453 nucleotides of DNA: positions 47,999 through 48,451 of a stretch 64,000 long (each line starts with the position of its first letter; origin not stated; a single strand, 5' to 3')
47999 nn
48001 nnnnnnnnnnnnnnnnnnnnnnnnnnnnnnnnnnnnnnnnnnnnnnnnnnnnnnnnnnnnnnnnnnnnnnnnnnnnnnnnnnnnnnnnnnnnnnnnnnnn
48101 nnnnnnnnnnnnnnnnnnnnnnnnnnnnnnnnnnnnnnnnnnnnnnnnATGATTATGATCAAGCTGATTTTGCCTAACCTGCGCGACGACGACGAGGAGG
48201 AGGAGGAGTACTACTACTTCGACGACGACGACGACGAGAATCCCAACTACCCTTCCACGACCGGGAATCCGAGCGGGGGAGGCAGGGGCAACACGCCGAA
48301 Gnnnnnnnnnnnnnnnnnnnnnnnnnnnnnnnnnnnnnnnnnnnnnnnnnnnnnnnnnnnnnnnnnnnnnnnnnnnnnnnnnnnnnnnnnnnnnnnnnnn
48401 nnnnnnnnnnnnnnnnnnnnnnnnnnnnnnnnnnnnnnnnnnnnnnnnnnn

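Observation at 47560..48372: Two tandem promoter-ORF-terminator cassettes encoding glycine-rich peptides with a shared novel motif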

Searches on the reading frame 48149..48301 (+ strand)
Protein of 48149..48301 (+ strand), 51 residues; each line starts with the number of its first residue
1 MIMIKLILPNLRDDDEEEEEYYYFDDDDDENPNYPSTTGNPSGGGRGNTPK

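Call 7: search_protein_families(library=pfam, proteins=[window:48149-48301:+], max_evalue=10)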
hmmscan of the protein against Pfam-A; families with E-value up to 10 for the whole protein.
window:48149-48301:+ (51 aa): 0 families

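Call 8: search_protein_families(library=ncbifam, proteins=[window:48149-48301:+], max_evalue=10)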
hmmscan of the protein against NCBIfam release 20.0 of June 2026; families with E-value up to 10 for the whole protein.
window:48149-48301:+ (51 aa): 0 families

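Call 27: search_protein_families(library=phrogs, proteins=[window:48155-48301:+], max_evalue=1)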
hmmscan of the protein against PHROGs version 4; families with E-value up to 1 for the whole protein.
window:48155-48301:+ (49 aa): 0 families

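Call 65: predict_structure(alignment_id=A6)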
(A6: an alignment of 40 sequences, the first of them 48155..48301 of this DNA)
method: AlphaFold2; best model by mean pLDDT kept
length: 49 residues; sequences in the alignment: 40
mean_pLDDT: 59.2   pTM: 0.15
mean pLDDT of the five models: 59.2, 58.9, 58.1, 54.2, 53.7
residues with pLDDT >= 90: 0; 70-90: 0; 50-70: 47; < 50: 2
segments of 3 or more residues with pLDDT < 50: none
pLDDT, mean of each block of 10 residues (from residue 1): 56 65 57 62 56
secondary structure: DSSP gave nothing for this model
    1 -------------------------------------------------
elements in order:

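Call 76: search_protein_representatives(alignment_id=A6)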
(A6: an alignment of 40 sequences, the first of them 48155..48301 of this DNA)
Query: 40 sequences, 42 profile positions. Proteins with E-value up to 0.001 (for the whole library): 586; up to 1e-10: 34; up to 1e-30: 0. The best 150 are listed.
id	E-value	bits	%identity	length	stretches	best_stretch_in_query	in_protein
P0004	4.7e-22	93.7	-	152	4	13-39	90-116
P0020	2.5e-20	88.2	-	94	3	9-31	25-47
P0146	5.7e-19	83.8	-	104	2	14-40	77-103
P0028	4.1e-18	81.1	-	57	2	12-38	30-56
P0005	7.5e-17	77.0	-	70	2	10-38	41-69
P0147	1.0e-14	70.2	-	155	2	12-38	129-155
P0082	1.4e-14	69.8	-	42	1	1-40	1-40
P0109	6.2e-14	67.7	-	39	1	5-38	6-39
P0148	7.4e-14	67.5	-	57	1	4-38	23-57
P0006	1.3e-13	66.7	-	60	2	12-37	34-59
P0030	1.8e-13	66.2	-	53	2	12-38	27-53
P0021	2.8e-13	65.6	-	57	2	12-38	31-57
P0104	2.8e-13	65.6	-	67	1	7-38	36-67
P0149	5.4e-13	64.7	-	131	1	4-41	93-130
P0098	6.3e-13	64.5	-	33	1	8-38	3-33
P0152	7.5e-12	61.0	-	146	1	11-38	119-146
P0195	5.5e-09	51.9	-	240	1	8-38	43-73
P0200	8.2e-09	51.3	-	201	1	11-37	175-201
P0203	9.1e-09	51.2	-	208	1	11-37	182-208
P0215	1.7e-08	50.3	-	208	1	14-37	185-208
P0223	2.2e-08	49.9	-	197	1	16-38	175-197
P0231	2.7e-08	49.6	-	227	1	11-37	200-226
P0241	4.2e-08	49.0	-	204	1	15-38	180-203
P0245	4.4e-08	49.0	-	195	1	10-37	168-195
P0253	6.2e-08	48.5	-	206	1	15-38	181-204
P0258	6.7e-08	48.4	-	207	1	14-37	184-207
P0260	7.4e-08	48.3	-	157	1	13-38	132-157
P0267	1.2e-07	47.6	-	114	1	9-36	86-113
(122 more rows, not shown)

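Call 78: search_protein_families(library=pfam, proteins=[P0200, P0203, P0215, P0223, P0241, P0245, P0253, P0258, P0195, P0231], max_evalue=0.1)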
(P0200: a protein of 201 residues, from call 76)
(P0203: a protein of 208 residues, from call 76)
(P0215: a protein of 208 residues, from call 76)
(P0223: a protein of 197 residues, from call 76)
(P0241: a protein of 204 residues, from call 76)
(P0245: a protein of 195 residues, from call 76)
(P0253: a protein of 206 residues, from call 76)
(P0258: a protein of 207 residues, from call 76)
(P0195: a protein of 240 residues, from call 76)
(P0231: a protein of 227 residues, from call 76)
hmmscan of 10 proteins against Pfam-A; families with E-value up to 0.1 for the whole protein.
P0200 (201 aa): 0 families

P0203 (208 aa): 0 families

P0215 (208 aa): 1 family
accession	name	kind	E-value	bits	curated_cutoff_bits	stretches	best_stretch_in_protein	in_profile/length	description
PF08529.16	NusA_N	-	0.024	15.3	23.8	1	78-169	2-91/119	NusA N-terminal domain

P0223 (197 aa): 0 families

P0241 (204 aa): 0 families

P0245 (195 aa): 0 families

P0253 (206 aa): 0 families

P0258 (207 aa): 0 families

P0195 (240 aa): 0 families

P0231 (227 aa): 0 families

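Call 80: find_encoding_contigs(protein=P0245, flank=6000, max_places=4)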
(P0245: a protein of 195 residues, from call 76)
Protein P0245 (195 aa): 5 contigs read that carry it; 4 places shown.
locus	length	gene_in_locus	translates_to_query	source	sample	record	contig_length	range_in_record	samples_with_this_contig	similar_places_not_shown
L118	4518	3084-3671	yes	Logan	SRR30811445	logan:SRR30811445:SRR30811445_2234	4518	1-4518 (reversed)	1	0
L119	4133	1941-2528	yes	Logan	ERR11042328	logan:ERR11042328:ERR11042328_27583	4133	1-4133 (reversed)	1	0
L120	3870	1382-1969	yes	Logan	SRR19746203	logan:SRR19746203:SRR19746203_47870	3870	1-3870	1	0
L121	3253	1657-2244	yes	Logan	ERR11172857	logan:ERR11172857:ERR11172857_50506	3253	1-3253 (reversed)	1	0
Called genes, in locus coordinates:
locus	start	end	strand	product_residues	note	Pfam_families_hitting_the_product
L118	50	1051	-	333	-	PF13495:Phage_int_SAM_4, PF00589:Phage_integrase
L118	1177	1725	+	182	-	-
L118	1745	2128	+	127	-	-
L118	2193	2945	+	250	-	-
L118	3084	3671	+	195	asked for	-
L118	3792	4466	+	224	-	PF13643:DUF4145 (weak)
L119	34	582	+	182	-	-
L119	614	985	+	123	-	-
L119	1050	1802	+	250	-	-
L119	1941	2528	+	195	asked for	-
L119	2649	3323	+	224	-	PF13643:DUF4145 (weak)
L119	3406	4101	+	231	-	-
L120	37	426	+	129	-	-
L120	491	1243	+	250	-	-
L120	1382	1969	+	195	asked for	-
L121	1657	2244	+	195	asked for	-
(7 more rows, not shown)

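Call 81: find_encoding_contigs(protein=P0215, flank=6000, max_places=4)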
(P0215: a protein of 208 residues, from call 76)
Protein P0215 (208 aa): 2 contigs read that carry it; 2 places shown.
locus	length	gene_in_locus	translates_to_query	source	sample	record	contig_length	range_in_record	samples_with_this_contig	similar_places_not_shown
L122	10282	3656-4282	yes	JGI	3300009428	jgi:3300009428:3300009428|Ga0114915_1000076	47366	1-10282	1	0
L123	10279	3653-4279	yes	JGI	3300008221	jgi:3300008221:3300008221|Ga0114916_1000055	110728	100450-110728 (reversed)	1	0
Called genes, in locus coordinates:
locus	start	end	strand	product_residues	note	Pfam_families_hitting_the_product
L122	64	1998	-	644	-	PF00270:DEAD, PF04851:ResIII, PF13307:Helicase_C_2 (weak)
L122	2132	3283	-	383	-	PF02661:Fic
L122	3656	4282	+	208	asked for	-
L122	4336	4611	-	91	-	-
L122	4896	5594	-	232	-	-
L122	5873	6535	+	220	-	PF00561:Abhydrolase_1, PF12697:Abhydrolase_6 (weak)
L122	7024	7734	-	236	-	PF01553:Acyltransferase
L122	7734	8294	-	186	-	PF00702:Hydrolase, PF13419:HAD_2 (faint), PF13242:Hydrolase_like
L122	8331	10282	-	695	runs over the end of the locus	PF02092:tRNA_synt_2f, PF05746:DALR_1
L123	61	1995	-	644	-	PF00270:DEAD, PF04851:ResIII, PF13307:Helicase_C_2 (weak)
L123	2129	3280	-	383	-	PF02661:Fic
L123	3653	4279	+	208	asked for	-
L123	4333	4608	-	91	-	-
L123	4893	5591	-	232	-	-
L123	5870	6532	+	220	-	PF00561:Abhydrolase_1, PF12697:Abhydrolase_6 (weak)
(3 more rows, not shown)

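Call 84: find_encoding_contigs(protein=P0149, flank=3000, max_places=3)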
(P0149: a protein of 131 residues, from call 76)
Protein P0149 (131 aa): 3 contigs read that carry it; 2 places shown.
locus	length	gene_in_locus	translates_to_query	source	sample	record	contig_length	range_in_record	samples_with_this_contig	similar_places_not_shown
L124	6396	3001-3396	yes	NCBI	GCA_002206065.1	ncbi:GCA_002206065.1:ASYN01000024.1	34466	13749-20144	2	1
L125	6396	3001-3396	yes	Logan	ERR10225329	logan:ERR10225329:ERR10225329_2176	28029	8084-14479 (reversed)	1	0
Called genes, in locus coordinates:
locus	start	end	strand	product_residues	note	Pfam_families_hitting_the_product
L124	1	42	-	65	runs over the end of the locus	PF07877:DUF1661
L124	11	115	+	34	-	PF07877:DUF1661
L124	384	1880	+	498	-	PF00478:IMPDH, PF01070:FMN_dh (faint), PF00571:CBS (faint)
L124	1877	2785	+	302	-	PF01745:IPT (weak), PF01715:IPPT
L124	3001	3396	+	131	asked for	PF00166:Cpn10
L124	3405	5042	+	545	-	PF00118:Cpn60_TCP1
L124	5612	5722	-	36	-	-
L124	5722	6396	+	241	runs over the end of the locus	PF02517:Rce1-like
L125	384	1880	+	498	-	PF00478:IMPDH, PF01070:FMN_dh (faint), PF00571:CBS (faint)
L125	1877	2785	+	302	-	PF01745:IPT (weak), PF01715:IPPT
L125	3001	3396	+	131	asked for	PF00166:Cpn10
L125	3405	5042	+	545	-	PF00118:Cpn60_TCP1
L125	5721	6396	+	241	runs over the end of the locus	PF02517:Rce1-like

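Call 94: predict_structure(alignment_id=A7)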
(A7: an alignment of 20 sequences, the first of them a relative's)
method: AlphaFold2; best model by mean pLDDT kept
length: 195 residues; sequences in the alignment: 20
mean_pLDDT: 86.8   pTM: 0.71
mean pLDDT of the five models: 86.8, 85.7, 85.4, 84.8, 83.9
residues with pLDDT >= 90: 141; 70-90: 14; 50-70: 26; < 50: 14
segments of 3 or more residues with pLDDT < 50: 186-189
pLDDT, mean of each block of 10 residues (from residue 1): 97 97 97 97 98 97 97 96 96 88 96 92 95 98 97 74 51 53 50 53
secondary structure, 60 per line:
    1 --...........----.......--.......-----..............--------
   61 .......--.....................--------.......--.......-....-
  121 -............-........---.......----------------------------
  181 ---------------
elements in order: H3-13 E18-24 E27-33 H39-52 E61-67 H70-90 E99-105 E108-114 H116-119 H122-133 H135-142 E146-152

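Call 97: fold_search(model_id=the predicted structure, library=pdb)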
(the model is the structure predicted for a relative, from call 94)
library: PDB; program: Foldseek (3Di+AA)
matches with E <= 10: 895; with E <= 0.001: 2
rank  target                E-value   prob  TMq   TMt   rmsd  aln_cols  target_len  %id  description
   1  8rjx_MODEL_1_A        1.6e-04  0.99  0.24  0.27  16.5       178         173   10  Solution structure of osmoregulator OsmY from E. coli. (released 2024-07-03)
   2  4qo6                  9.5e-04  0.90  0.22  0.21  16.2       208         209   12  Structural studies of CdsD, a structural protein of the Type III secretion system (TTSS) of Chlamydia trachomatis (released 2015-06-24)
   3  6v4v                  1.2e-03  0.97  0.26  0.33  12.6       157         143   11  The crystal structure of BonA from Acinetobacter baumannii (released 2021-06-02)
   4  7a2d_MODEL_1_A        2.1e-03  0.98  0.27  0.30  12.8       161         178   10  Structure-function analyses of dual-BON domain protein DolP identifies phospholipid binding as a new mechanism (released 2020-12-30)
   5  6xmv                  2.2e-03  0.91  0.22  0.15  11.7       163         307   10  The crystal structure of Neisseria gonorrhoeae DolP (NGO1985) (released 2021-11-17)
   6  7bk0_B                3.9e-03  0.89  0.28  0.23  25.8       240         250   10  Salmonella FliF ring (34mer) in intact basal body - C1 (released 2021-05-05)
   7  6rwx_A                4.4e-03  0.96  0.30  0.31   8.0       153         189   14  Periplasmic inner membrane ring of the Shigella type 3 secretion system (released 2020-02-12)
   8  2cxc                  4.7e-03  0.93  0.25  0.33   9.8       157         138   15  Crystal structure of archaeal transcription termination factor NusA (released 2005-12-28)
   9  6vcw_B                5.0e-03  0.72  0.23  0.14  14.5       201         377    9  Crystal structure of Medicago truncatula S-adenosylmethionine Synthase 3A (MtMAT3A) (released 2020-02-26)
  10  6vcz_B                5.3e-03  0.47  0.20  0.11  15.8       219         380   10  Crystal structure of Arabidopsis thaliana S-adenosylmethionine Synthase 2 (AtMAT2) (released 2020-02-26)
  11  8axn_C                7.8e-03  0.95  0.31  0.29   8.0       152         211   13  Inner membrane ring and secretin N0 N1 domains of the type 3 secretion system of Shigella flexneri (released 2023-03-01)
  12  9f9u                  9.5e-03  0.82  0.24  0.27  10.7       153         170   11  Crystal structure of Saccharolobus solfataricus NusA2 (released 2024-10-02)
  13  6vcz_A                9.5e-03  0.44  0.20  0.12  15.7       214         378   11  Crystal structure of Arabidopsis thaliana S-adenosylmethionine Synthase 2 (AtMAT2) (released 2020-02-26)
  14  8axn_A                1.1e-02  0.92  0.31  0.29   7.8       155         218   13  Inner membrane ring and secretin N0 N1 domains of the type 3 secretion system of Shigella flexneri (released 2023-03-01)
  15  7r3b_B                1.2e-02  0.69  0.23  0.14  14.2       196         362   10  S-adenosylmethionine synthetase from Lactobacillus plantarum complexed with AMPPNP, methionine and SAM (released 2022-07-13)
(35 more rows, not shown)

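Call 101: search_protein_families(library=ncbifam, proteins=[P0245, P0152], max_evalue=10)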
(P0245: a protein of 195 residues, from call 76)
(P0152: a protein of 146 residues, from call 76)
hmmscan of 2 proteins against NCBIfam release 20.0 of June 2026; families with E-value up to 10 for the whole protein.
P0245 (195 aa): 1 family
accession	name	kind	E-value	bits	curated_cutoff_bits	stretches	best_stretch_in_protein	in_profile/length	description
NF047407.1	TransRegMntRTherm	equivalog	0.043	13.5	350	1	47-140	81-179/227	manganese-dependent transcriptional regulator MntR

P0152 (146 aa): 0 families

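Call 115: search_protein_families(library=pfam, proteins=[P0152, P0260, P0267, P0231], max_evalue=1)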
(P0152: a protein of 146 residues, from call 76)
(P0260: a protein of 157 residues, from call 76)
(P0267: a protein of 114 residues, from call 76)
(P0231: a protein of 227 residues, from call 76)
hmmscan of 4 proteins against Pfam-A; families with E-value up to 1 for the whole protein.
P0152 (146 aa): 0 families

P0260 (157 aa): 0 families

P0267 (114 aa): 0 families

P0231 (227 aa): 0 families
